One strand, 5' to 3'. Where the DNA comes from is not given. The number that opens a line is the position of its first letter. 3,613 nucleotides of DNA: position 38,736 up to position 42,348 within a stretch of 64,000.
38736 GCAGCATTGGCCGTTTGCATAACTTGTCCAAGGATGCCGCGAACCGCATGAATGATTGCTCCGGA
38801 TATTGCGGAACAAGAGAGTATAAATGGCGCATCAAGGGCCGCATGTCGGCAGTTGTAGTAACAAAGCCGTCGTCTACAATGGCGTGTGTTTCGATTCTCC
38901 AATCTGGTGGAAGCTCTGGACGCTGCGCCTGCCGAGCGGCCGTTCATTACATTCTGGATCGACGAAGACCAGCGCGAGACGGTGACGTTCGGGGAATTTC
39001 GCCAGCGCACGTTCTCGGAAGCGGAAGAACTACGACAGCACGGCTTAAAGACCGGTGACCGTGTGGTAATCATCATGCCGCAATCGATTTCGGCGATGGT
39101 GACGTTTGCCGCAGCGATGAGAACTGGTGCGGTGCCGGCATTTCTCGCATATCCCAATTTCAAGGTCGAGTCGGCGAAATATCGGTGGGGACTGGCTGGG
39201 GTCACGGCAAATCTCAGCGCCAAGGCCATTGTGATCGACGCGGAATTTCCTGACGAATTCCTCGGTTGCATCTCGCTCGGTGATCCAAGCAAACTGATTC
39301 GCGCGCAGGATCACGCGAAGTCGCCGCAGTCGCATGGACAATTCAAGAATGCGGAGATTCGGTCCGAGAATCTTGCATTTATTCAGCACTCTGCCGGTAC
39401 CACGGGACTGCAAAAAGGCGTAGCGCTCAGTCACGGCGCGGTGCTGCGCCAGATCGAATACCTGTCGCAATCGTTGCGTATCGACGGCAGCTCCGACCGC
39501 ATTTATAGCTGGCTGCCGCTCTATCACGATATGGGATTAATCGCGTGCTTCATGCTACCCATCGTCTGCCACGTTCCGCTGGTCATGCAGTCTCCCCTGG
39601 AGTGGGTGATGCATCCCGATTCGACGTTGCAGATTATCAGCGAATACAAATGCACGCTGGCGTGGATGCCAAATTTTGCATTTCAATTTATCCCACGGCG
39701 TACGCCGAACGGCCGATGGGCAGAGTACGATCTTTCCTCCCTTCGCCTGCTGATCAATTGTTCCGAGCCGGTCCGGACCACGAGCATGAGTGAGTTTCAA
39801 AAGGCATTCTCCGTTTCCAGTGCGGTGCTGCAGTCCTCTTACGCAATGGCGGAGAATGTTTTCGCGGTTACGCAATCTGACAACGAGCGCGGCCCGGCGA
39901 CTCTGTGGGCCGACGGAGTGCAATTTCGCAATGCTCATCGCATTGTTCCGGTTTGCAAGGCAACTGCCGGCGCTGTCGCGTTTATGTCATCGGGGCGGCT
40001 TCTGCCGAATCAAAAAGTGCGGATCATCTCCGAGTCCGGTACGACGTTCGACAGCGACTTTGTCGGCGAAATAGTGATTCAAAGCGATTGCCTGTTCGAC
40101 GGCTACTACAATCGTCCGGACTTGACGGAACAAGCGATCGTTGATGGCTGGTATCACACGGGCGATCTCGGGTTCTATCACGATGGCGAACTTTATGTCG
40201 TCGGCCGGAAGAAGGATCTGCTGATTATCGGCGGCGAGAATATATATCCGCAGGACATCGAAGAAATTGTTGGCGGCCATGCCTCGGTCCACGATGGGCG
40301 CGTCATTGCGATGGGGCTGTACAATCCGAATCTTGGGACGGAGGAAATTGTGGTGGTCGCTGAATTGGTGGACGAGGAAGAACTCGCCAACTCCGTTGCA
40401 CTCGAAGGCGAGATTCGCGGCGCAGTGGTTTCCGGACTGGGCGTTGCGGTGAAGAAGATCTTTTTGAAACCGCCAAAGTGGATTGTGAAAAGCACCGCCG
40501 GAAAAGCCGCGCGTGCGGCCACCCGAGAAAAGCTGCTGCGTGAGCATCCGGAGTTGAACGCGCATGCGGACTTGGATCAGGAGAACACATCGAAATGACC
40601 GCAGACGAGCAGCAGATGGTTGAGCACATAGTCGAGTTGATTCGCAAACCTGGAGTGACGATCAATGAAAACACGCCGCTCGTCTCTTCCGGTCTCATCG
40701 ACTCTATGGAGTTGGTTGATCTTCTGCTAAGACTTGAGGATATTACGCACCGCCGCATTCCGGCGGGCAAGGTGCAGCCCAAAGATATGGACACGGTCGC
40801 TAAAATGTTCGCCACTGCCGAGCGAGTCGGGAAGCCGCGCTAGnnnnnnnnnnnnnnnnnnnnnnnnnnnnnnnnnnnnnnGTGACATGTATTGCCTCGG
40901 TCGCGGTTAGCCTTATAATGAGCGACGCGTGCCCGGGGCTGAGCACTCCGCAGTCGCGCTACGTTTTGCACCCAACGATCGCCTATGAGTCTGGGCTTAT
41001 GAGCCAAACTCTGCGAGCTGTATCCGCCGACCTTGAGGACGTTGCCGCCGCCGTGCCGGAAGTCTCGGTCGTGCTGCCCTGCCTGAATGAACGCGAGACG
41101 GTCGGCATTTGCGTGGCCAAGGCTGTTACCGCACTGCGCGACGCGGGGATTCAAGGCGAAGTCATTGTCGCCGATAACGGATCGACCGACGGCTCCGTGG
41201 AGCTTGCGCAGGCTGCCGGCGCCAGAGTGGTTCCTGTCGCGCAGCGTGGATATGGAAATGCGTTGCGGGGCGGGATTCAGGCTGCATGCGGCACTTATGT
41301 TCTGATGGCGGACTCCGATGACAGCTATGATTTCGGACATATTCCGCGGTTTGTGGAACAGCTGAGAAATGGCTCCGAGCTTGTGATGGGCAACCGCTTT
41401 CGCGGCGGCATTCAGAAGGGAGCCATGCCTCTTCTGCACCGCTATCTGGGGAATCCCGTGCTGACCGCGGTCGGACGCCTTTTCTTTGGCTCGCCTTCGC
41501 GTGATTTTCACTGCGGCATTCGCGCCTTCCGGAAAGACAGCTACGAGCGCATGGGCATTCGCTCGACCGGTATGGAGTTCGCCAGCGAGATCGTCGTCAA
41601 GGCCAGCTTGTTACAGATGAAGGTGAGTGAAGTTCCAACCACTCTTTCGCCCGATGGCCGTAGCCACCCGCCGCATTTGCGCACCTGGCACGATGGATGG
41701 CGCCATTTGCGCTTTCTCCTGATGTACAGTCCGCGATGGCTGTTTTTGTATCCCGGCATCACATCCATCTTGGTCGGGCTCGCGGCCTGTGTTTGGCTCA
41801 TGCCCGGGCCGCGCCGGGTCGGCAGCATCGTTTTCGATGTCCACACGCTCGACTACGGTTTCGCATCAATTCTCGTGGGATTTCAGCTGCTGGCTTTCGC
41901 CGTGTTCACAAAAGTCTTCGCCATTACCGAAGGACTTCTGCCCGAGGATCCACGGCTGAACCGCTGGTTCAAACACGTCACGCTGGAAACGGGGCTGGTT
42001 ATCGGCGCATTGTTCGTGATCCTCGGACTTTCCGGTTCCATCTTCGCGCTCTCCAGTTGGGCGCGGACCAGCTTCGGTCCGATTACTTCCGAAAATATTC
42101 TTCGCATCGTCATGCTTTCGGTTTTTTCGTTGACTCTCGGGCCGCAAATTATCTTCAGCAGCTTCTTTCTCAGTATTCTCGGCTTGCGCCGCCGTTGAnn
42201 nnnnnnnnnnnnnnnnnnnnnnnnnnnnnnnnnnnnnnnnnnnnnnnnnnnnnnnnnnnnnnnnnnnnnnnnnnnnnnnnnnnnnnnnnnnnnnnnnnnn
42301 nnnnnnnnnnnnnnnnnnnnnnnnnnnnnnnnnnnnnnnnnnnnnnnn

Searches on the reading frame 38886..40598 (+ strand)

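Call 26: search_protein_families(library=pfam, proteins=[window:38886-40598:+])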
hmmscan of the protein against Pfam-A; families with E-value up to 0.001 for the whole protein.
window:38886-40598:+ (570 aa): 1 family
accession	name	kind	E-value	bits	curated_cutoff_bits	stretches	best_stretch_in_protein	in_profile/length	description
PF00501.34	AMP-binding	-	3.5e-51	174.7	29.9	1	15-408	9-384/384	AMP-binding enzyme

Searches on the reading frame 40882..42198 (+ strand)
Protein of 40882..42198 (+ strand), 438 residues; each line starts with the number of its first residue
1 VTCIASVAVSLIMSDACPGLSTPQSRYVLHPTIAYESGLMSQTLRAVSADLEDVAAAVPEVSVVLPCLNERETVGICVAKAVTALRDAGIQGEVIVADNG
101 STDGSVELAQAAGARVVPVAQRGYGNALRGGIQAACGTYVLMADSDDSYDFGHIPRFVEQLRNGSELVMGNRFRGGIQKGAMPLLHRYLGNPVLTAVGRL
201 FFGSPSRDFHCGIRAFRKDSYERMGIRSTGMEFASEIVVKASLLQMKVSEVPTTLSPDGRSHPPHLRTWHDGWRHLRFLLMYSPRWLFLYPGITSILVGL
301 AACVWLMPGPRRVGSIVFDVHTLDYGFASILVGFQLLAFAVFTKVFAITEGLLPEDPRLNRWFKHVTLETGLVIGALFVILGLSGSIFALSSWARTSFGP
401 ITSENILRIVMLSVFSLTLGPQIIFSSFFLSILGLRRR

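Call 26: search_protein_families(library=pfam, proteins=[window:40882-42198:+])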
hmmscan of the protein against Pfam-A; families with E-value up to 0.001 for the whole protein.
window:40882-42198:+ (438 aa): 1 family
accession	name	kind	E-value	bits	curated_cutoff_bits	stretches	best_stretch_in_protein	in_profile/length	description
PF00535.33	Glycos_transf_2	-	3.2e-23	82.9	23.3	1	62-224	1-167/168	Glycosyl transferase family 2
